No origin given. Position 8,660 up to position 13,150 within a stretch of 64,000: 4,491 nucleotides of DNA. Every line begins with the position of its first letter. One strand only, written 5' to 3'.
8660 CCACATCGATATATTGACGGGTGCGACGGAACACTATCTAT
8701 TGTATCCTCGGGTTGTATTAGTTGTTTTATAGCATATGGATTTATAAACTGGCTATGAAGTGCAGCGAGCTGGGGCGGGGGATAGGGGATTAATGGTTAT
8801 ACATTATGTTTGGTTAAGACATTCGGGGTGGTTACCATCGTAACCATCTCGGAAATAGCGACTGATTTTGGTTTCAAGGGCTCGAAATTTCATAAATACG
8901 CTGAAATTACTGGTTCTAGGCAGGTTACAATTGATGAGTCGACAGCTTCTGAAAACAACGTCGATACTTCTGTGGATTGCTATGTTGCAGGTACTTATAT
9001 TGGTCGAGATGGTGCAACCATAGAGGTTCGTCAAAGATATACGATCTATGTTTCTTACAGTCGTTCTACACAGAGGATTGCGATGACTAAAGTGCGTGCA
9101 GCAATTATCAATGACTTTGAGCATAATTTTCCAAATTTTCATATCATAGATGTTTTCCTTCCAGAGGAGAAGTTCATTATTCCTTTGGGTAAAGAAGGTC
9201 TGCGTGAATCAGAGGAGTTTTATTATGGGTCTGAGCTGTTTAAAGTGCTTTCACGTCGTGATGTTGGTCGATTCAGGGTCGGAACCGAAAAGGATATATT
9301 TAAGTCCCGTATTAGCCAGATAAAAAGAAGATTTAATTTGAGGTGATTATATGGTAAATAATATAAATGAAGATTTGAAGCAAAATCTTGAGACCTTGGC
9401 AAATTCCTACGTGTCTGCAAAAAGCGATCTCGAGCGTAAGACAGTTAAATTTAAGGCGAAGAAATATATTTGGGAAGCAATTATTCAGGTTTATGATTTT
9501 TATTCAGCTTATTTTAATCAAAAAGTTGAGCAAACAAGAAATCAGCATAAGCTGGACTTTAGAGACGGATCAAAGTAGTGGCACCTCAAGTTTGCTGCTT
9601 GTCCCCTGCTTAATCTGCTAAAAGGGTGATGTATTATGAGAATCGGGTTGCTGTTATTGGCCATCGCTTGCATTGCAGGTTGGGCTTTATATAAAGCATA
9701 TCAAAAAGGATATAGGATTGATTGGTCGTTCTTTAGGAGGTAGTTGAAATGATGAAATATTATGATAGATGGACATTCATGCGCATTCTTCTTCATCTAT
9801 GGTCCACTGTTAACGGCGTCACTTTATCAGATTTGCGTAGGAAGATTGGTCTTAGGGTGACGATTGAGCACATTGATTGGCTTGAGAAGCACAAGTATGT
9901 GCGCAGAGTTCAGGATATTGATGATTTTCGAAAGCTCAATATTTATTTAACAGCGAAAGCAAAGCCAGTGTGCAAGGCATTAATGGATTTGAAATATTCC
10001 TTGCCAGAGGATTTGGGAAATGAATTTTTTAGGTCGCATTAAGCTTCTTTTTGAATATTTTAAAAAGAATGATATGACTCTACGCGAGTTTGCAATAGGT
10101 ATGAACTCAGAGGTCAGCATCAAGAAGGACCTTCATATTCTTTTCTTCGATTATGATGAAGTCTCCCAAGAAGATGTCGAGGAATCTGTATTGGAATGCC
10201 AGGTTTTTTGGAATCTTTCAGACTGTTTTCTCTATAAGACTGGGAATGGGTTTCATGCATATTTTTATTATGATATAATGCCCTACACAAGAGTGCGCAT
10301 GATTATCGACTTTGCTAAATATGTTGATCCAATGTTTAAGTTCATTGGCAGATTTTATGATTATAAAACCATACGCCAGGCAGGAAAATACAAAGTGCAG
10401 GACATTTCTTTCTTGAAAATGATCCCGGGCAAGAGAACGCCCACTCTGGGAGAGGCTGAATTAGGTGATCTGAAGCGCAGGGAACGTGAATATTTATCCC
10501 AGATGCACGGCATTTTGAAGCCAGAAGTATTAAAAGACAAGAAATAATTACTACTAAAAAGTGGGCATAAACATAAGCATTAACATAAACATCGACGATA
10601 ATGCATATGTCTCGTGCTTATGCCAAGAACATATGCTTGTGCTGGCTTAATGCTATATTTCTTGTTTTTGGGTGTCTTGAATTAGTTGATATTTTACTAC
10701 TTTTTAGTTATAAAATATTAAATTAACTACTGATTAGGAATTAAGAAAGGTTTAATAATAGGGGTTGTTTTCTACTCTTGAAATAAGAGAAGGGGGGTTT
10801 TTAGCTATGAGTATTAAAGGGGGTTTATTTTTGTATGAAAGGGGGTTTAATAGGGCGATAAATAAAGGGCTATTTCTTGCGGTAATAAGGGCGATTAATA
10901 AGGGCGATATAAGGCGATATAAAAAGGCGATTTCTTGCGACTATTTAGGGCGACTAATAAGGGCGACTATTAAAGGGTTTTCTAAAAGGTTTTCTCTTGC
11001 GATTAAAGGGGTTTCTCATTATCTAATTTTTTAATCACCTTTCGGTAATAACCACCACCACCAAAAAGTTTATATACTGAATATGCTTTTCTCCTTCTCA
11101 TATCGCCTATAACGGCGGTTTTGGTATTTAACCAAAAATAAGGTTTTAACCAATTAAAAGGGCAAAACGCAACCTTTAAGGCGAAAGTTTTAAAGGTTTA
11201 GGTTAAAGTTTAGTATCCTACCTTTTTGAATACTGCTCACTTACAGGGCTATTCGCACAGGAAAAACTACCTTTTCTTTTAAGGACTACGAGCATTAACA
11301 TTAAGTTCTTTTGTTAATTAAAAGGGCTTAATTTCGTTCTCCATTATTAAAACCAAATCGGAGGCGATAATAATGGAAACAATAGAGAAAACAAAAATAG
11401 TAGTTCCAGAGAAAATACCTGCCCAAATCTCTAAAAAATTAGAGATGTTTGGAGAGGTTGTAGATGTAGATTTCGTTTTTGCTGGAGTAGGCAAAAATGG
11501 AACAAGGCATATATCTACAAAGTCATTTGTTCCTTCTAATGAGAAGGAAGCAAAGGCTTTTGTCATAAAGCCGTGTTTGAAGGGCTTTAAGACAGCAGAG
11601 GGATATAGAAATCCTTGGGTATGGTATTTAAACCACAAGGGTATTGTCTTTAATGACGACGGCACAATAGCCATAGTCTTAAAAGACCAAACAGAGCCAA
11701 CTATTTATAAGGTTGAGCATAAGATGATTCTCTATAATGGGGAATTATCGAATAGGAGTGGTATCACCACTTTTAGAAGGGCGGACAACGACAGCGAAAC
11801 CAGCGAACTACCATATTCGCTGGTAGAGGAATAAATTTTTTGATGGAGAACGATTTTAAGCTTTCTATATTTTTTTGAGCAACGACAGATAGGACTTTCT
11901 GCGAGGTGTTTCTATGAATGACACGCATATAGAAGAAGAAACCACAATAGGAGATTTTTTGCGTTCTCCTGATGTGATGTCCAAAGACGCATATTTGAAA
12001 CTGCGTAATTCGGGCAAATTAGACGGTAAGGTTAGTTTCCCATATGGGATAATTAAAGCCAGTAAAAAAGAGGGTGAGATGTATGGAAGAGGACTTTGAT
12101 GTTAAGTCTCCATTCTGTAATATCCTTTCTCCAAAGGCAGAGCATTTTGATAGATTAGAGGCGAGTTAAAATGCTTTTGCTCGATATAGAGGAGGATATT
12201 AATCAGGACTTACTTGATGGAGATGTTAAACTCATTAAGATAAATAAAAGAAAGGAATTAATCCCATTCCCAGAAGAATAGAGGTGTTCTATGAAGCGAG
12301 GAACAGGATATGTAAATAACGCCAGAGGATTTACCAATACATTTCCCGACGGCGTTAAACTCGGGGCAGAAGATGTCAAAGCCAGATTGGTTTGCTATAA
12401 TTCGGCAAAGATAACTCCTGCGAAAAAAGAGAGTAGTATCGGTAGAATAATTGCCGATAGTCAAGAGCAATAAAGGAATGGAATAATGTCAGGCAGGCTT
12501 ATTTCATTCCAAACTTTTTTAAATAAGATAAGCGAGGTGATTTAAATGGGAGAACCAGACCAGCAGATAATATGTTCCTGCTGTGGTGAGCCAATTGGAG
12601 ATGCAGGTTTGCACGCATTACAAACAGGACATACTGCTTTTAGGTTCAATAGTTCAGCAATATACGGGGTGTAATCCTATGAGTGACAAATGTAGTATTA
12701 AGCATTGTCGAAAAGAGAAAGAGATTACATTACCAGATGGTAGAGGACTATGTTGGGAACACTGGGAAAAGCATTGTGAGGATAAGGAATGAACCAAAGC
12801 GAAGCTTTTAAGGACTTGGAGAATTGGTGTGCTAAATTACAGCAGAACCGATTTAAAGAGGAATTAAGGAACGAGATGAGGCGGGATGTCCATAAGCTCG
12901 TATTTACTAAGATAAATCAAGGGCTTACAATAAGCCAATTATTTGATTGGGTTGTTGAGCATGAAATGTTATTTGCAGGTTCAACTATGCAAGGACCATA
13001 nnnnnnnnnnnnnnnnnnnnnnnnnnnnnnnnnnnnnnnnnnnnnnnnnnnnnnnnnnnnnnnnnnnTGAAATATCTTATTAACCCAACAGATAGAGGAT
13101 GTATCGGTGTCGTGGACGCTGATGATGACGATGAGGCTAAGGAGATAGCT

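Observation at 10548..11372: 0.8-kb ORF-free iteron-rich region next to an AEP primase gene: candidate replication origin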

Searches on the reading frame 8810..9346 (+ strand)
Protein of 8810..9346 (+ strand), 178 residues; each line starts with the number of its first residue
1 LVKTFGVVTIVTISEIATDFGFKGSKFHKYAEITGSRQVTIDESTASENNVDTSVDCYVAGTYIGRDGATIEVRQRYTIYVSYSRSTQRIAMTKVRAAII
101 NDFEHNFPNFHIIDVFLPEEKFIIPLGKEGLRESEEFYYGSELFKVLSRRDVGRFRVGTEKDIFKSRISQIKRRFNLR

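Call 14: search_protein_families(library=pfam, proteins=[window:8810-9346:+], max_evalue=0.1)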
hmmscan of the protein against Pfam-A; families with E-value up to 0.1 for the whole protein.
window:8810-9346:+ (178 aa): 1 family
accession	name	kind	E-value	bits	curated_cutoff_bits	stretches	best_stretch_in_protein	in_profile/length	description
PF08414.16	NADPH_Ox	-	0.08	13.7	27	0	98-153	28-77/101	Respiratory burst NADPH oxidase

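Call 15: search_protein_families(library=phrogs, proteins=[window:8810-9346:+], max_evalue=0.01)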
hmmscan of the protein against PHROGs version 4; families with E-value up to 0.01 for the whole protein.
window:8810-9346:+ (178 aa): 0 families

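Call 88: find_homologous_proteins(query=window:8822-9343:+, max_evalue=0.001)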
Query window:8822-9343:+ (174 aa): 12 proteins with E <= 0.001 among 36 candidates.
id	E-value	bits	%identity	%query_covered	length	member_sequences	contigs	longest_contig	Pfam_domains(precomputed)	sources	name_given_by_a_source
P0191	5.4e-93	327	91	97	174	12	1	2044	-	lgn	-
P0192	3.3e-78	279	76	94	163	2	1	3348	-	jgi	-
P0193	3.1e-66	240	65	98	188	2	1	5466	-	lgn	-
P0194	1.1e-63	232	61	97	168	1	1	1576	-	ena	-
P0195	1.5e-61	225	55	97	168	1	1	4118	-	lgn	-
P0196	1.3e-58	215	57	95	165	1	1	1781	-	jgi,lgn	jgi:hypothetical protein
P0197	6.3e-53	197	54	95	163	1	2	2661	-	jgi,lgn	jgi:hypothetical protein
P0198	3.3e-52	195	66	74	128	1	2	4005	-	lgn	-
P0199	1.1e-44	170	51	97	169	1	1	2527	-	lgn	-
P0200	4.9e-32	129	42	96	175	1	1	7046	-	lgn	-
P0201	1.5e-28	118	38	96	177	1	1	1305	-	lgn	-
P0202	1.2e-21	95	35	95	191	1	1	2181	-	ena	-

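Call 91: search_solved_structures(query=A5, max_evalue=10)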
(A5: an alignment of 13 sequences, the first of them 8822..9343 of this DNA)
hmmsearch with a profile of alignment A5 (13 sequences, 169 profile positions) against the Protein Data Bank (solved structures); distinct sequences matched with E-value up to 10: 5.
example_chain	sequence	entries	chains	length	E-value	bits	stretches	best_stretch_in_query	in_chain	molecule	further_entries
1nlq_A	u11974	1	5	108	0.59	13.2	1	86-137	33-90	Nucleoplasmin-like protein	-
2heu_A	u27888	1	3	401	0.82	12.7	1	78-111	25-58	Sugar ABC transporter, sugar-binding protein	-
2hq0_A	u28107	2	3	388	0.86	12.6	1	78-111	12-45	Sugar ABC transporter, sugar-binding protein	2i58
2hfb_A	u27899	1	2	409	0.94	12.5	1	78-111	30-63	Sugar ABC transporter, sugar-binding protein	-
6pql_A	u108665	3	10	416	0.97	12.5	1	78-111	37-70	ABC transporter sugar-binding protein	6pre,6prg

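Call 96: predict_structure(alignment_id=A5)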
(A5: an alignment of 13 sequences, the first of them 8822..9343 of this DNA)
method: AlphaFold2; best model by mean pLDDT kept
length: 174 residues; sequences in the alignment: 13
mean_pLDDT: 63.8   pTM: 0.48
mean pLDDT of the five models: 63.8, 63.6, 63.5, 58.7, 58.5
residues with pLDDT >= 90: 0; 70-90: 70; 50-70: 66; < 50: 38
segments of 3 or more residues with pLDDT < 50: 1-10, 19-24, 121-123, 125-140
pLDDT, mean of each block of 10 residues (from residue 1): 39 51 52 77 79 71 68 79 82 81 71 59 43 40 55 65 72 63
secondary structure, 60 per line:
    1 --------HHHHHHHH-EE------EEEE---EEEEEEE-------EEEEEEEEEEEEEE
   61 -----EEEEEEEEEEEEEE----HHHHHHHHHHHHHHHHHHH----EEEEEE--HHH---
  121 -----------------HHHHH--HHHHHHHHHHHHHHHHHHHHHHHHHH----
elements in order: H9-16 E26-29 E33-39 E47-60 E66-79 H84-102 E107-112 H138-142 H145-170

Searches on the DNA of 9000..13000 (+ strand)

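Call 8: search_dna_similar(query=window:9000-13000:+, collection=phages, mode=near, max_rows=30)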
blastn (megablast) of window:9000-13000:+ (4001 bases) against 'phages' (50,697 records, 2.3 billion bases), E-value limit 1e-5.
No match.

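Call 45: search_rna_families(source=window, start=10400, end=11500, threshold=evalue, max_evalue=5)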
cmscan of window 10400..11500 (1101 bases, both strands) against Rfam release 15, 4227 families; matches with E-value up to 5: 4.
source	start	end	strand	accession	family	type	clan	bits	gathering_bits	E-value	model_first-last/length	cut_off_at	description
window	10539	10585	+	RF02063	STnc350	Gene; sRNA;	-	19.4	60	1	1-68/68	no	Salmonella enterica sRNA STnc350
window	11323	11399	-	RF03477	MIR862_2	Gene; miRNA;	-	19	71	1.3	1-90/90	no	MIR862_2 microRNA precursor family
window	10767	10801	+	RF01345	CRISPR-DR35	Gene; CRISPR;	-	17.3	35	3.1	1-36/36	no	CRISPR RNA direct repeat element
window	11328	11404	-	RF01473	rli41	Gene; sRNA;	-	16.9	55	0.75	47-123/494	no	Listeria sRNA rli41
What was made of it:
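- Tried and rejected: Rfam found nothing significant in the region (call 45), and the array does not have CRISPR structure.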

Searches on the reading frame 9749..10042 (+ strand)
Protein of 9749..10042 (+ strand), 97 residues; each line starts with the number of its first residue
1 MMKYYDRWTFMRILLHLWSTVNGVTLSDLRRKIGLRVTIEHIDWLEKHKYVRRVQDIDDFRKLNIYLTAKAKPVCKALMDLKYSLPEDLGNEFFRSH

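Call 14: search_protein_families(library=pfam, proteins=[window:9749-10042:+], max_evalue=0.1)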
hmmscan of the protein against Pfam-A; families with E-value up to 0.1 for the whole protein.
window:9749-10042:+ (97 aa): 1 family
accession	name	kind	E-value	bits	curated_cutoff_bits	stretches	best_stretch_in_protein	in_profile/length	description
PF22381.2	Staph_reg_Sar_Rot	-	0.07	13.7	27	1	40-76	47-83/85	Transcriptional regulator SarA/Rot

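Call 15: search_protein_families(library=phrogs, proteins=[window:9749-10042:+], max_evalue=0.01)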
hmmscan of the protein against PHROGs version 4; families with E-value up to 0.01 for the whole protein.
window:9749-10042:+ (97 aa): 1 family
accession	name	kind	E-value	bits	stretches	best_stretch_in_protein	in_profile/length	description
phrog_11961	-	unknown function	2.9e-06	28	1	9-81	40-114/150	-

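Call 56: search_solved_structures(query=window:9749-10039:+, max_evalue=10)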
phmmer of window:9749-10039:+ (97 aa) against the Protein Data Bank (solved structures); distinct sequences matched with E-value up to 10: 11.
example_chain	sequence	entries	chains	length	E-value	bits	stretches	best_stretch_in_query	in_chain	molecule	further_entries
2fbh_A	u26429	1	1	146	0.16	15.3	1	12-76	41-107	transcriptional regulator PA3341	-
9b9g_I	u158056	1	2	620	0.32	14.3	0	54-97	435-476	Protein phosphatase 3 catalytic subunit alpha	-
2rdp_A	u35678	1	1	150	0.48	13.7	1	23-81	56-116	putative transcriptional regulator MarR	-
1p4x_A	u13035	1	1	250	0.87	12.9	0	38-67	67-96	staphylococcal accessory regulator A homologue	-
3nqo_A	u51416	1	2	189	1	12.7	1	10-93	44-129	MarR-family transcriptional regulator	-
3s2w_A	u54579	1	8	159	1.1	12.6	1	16-74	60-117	Transcriptional regulator, MarR family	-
8aga_A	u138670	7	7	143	1.2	12.5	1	36-88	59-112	Transcriptional regulator HosA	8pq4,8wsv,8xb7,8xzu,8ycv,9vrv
3aik_A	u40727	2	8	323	1.5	12.2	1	30-65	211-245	303aa long hypothetical esterase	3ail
3aim_A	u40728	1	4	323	1.5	12.2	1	30-65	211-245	303aa long hypothetical esterase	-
3aio_A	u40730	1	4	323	1.5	12.2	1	30-65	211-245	303aa long hypothetical esterase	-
3ain_A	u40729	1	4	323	1.5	12.2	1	30-65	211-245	303aa long hypothetical esterase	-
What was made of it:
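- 9749..10042 (+): 97-aa winged-helix (MarR/SarA-like) protein that overlaps the AEP start by 23 nt; candidate iteron binder. It gives weak MarR/SarA hits only (calls 14, 56).
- wHTH/MarR-like proteins are typically transcription regulators (calls 14, 56).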
